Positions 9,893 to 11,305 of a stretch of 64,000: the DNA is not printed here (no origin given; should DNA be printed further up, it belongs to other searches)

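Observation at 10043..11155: Full-length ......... intein inserted at the thiyl-radical cysteine of class II ribonucleotide reductase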

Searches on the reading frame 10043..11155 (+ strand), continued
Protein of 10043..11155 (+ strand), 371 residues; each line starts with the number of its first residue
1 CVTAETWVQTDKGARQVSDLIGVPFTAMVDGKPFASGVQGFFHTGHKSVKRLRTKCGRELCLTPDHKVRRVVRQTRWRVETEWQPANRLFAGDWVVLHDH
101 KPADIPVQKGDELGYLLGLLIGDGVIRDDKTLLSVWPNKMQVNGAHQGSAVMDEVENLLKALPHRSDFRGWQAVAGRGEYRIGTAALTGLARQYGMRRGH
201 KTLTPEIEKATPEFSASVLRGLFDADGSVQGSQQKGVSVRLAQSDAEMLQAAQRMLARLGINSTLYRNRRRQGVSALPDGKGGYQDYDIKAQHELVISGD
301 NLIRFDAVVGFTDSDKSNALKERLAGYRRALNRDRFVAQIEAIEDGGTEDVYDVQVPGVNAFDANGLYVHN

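Call 32: fold_search(model_id=the predicted structure, library=pdb)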
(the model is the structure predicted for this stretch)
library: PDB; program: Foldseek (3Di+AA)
matches with E <= 10: 644; with E <= 0.001: 68
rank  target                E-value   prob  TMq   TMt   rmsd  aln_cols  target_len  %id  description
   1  7qsu                  1.1e-17  1.00  0.63  0.64   6.2       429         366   16  Crystal structure of homing endonuclease-associated TliVMA intein (C1A, d333-339) (released 2022-03-30)
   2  7qss                  1.4e-16  1.00  0.63  0.55  10.7       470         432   16  Crystal structure of homing endonuclease-associated TliVMA intein (C1A) (released 2022-03-30)
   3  1dq3                  2.6e-16  1.00  0.65  0.54   6.0       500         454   13  CRYSTAL STRUCTURE OF AN ARCHAEAL INTEIN-ENCODED HOMING ENDONUCLEASE PI-PFUI (released 2000-07-05)
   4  1ef0_A                3.9e-13  1.00  0.60  0.53   7.4       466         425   14  CRYSTAL STRUCTURE OF PI-SCEI MINIPRECURSOR (released 2000-06-07)
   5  1vde_A                3.9e-13  1.00  0.56  0.50   8.4       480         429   14  PI-SCEI, A HOMING ENDONUCLEASE WITH PROTEIN SPLICING ACTIVITY (released 1998-04-08)
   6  7qst                  6.5e-13  1.00  0.57  0.58   7.5       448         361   13  Crystal structure of homing endonuclease-associated PhoVMA intein (C1A) (released 2022-03-30)
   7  1vde_B                7.8e-13  1.00  0.57  0.50   9.4       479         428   14  PI-SCEI, A HOMING ENDONUCLEASE WITH PROTEIN SPLICING ACTIVITY (released 1998-04-08)
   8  1um2_B                1.0e-12  1.00  0.56  0.50   9.9       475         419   14  Crystal Structure of the Vma1-Derived Endonuclease with the Ligated Extein Segment (released 2004-09-22)
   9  1dfa                  1.2e-12  1.00  0.54  0.50   9.2       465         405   13  CRYSTAL STRUCTURE OF PI-SCEI IN C2 SPACE GROUP (released 1999-12-08)
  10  1jva_B                4.1e-12  1.00  0.52  0.46  10.4       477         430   15  CRYSTAL STRUCTURE OF THE VMA1-DERIVED ENDONUCLEASE BEARING THE N AND C EXTEIN PROPEPTIDES (released 2002-08-29)
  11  1lwt_A                5.5e-12  1.00  0.59  0.50   7.6       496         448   13  Crystal structure of the intein homing endonuclease PI-SceI bound to its substrate DNA (Ca2+ free) (released 2002-09-27)
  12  1lws_A                9.8e-12  1.00  0.52  0.47   9.8       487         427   14  Crystal structure of the intein homing endonuclease PI-SceI bound to its recognition sequence (released 2002-09-27)
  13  1jva_A                2.4e-11  1.00  0.53  0.47  11.1       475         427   13  CRYSTAL STRUCTURE OF THE VMA1-DERIVED ENDONUCLEASE BEARING THE N AND C EXTEIN PROPEPTIDES (released 2002-08-29)
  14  1ef0_B                1.5e-10  1.00  0.52  0.50   8.3       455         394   14  CRYSTAL STRUCTURE OF PI-SCEI MINIPRECURSOR (released 2000-06-07)
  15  1um2_A                2.3e-10  1.00  0.54  0.49  10.5       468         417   14  Crystal Structure of the Vma1-Derived Endonuclease with the Ligated Extein Segment (released 2004-09-22)
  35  4oz6_A                9.1e-07  1.00  0.33  0.69   8.0       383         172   10  Structure of the Branched Intermediate in Protein Splicing (released 2014-05-14)
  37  1am2                  9.7e-07  1.00  0.32  0.64  10.7       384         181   10  GYRA INTEIN FROM MYCOBACTERIUM XENOPI (released 1998-06-24)
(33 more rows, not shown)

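Call 46: search_dna_similar(query=window:10043-11155:+, collection=phages, mode=protein, max_rows=20)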
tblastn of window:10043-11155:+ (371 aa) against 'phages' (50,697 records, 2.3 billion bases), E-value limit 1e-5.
Records with a match: 23; places in all: 23; records where one place covers at least 80% of the query: 6.
Best place of each record, by identity: <60% 23.
By first word of the organism name: Bacillus 15; Staphylococcus 4; Proteus 3; uncultured 1.
By host as written in the record: Bacillus subtilis 5; Bacillus subtilis subsp. subtilis str. 168 5; - 2; Bacillus subtilis Delta6 2; Staphylococcus epidermidis 36-1 2; Proteus mirabilis 2; Bacillus subtilis BEST7003 1; Bacillus subtilis str. 168 1; and 3 more.
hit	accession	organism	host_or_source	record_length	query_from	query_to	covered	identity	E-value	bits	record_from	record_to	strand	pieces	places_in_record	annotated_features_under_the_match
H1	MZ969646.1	Bacillus phage BUCT082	Bacillus subtilis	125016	1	371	100%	25.9%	3e-21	101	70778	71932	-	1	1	ribonucleoside-diphosphate reductase 2 subunit alpha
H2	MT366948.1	Bacillus phage Hyb3phi3Ts-SPbeta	Bacillus subtilis subsp. subtilis str. ...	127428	1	371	100%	25.9%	3e-21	101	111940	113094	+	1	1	ribonucleotide reductase of class Ib (aerobic), alpha subunit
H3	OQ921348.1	Bacillus phage SPbetaL8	Bacillus subtilis BEST7003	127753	1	371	100%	25.9%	3e-21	101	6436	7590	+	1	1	hypothetical protein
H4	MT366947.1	Bacillus phage Hyb2phi3Ts-SPbeta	Bacillus subtilis subsp. subtilis str. ...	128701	1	371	100%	25.9%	3e-21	101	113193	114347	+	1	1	ribonucleotide reductase of class Ib (aerobic), alpha subunit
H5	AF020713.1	Bacillus phage SPBc2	-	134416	1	371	100%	25.9%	3e-21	101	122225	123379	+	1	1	bnrdE: ribunucleotide reductase large subunit | bnrdE: encodes putative intein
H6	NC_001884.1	Bacillus phage SPBc2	Bacillus subtilis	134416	1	371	100%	25.9%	3e-21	101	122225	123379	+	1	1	bnrdE: ribonucleotide reductase large subunit | bnrdE: encodes putative intein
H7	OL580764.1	Bacillus phage vB_BsuS-Goe14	Bacillus subtilis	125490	182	371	51%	34.4%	9e-22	102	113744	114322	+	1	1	hypothetical protein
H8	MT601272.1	Bacillus phage vB_BsuS-Goe11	Bacillus subtilis Delta6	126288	182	371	51%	34.4%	9e-22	102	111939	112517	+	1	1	bnrdE: ribunucleotide reductase large subunit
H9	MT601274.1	Bacillus phage vB_BsuS-Goe13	Bacillus subtilis Delta6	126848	182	371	51%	34.4%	9e-22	102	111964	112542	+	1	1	bnrdE: ribunucleotide reductase large subunit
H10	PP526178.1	Bacillus phage phi3T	Bacillus subtilis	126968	182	371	51%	34.4%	9e-22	102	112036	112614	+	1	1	record has no annotation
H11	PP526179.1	Bacillus phage phi3T-SPBeta hybrid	Bacillus subtilis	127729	182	371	51%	34.4%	9e-22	102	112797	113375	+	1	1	record has no annotation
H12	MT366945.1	Bacillus phage phi3Ts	Bacillus subtilis subsp. subtilis str. ...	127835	182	371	51%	34.4%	9e-22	102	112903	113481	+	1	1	ribonucleotide reductase of class Ib (aerobic), alpha subunit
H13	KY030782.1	Bacillus phage phi3T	Bacillus subtilis str. 168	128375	182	371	51%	34.4%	9e-22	102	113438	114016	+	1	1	ribonucleotide reductase alpha subunit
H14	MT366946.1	Bacillus phage Hyb1phi3Ts-SPbeta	Bacillus subtilis subsp. subtilis str. ...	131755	182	371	51%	34.4%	9e-22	102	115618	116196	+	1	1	ribonucleotide reductase of class Ib (aerobic), alpha subunit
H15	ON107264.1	Bacillus phage BUCT083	Bacillus subtilis subsp. subtilis str. ...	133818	182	371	51%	33.8%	6e-21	100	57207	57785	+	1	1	ribonucleoside-diphosphate reductase (alpha)-like protein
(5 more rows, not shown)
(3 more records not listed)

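Call 47: get_annotated_region(hit=H5, flank=150)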
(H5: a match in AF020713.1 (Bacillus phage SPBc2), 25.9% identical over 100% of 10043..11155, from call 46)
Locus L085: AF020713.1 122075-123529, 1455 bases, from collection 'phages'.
description: Bacillus phage SPBc2, complete genome.
organism: Bacillus phage SPBc2 (NCBI taxid 2932878)
taxonomy: Viruses; Duplodnaviria; Heunggongvirae; Uroviricota; Caudoviricetes; Spbetavirus; Spbetavirus SPbeta
host: -; source: -; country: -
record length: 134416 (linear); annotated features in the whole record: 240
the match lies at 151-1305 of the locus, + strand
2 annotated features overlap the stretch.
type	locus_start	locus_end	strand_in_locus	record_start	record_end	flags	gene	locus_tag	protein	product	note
CDS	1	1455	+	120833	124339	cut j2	bnrdE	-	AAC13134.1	ribunucleotide reductase large subunit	interrupted by an intron and a putative intein coding sequence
misc_feature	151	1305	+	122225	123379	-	bnrdE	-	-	-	encodes putative intein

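Call 49: find_related_loci(query=window:10043-11155:+, collection=viral_contigs, flank=3000)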
Query window:10043-11155:+ (371 aa) in viral_contigs; peptide patterns used: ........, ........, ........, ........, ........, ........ (x = any residue, [..] = any of these).
6 stretches matched a pattern; 1 encode a relative of the query (tblastn E <= 1e-3); 1 distinct loci.
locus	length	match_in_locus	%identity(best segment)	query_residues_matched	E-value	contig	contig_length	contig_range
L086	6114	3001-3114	50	335-371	7e-7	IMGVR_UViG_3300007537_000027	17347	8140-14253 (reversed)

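Call 50: find_related_loci(query=window:10043-11155:+, collection=metagenome_contigs, flank=3000)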
Query window:10043-11155:+ (371 aa) in metagenome_contigs; peptide patterns used: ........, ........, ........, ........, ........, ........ (x = any residue, [..] = any of these).
109 stretches matched a pattern; 27 encode a relative of the query (tblastn E <= 1e-3); 27 distinct loci.
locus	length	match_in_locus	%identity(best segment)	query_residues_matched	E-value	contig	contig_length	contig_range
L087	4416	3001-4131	56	1-371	5e-127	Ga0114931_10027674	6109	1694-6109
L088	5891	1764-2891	54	1-371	8e-126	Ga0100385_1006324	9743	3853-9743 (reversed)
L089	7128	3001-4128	54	1-371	9e-126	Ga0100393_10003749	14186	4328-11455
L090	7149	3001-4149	52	1-371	3e-124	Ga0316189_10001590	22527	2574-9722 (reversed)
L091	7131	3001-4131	57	1-371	2e-122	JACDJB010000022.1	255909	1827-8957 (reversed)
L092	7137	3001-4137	53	1-371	1e-121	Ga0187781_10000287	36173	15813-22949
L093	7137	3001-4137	54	1-371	1e-121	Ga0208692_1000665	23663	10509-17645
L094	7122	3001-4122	56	1-371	5e-121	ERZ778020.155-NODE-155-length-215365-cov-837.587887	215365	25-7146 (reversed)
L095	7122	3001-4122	56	1-371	5e-121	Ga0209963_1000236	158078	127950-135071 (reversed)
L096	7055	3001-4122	56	1-371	8e-121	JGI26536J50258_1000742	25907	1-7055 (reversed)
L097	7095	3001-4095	52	1-371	4e-120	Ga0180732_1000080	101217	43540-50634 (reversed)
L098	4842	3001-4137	54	1-371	1e-117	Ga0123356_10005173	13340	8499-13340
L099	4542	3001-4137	54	1-371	1e-117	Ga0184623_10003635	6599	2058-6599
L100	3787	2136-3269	53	1-371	3e-117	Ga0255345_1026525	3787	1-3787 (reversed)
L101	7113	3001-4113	51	1-371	3e-115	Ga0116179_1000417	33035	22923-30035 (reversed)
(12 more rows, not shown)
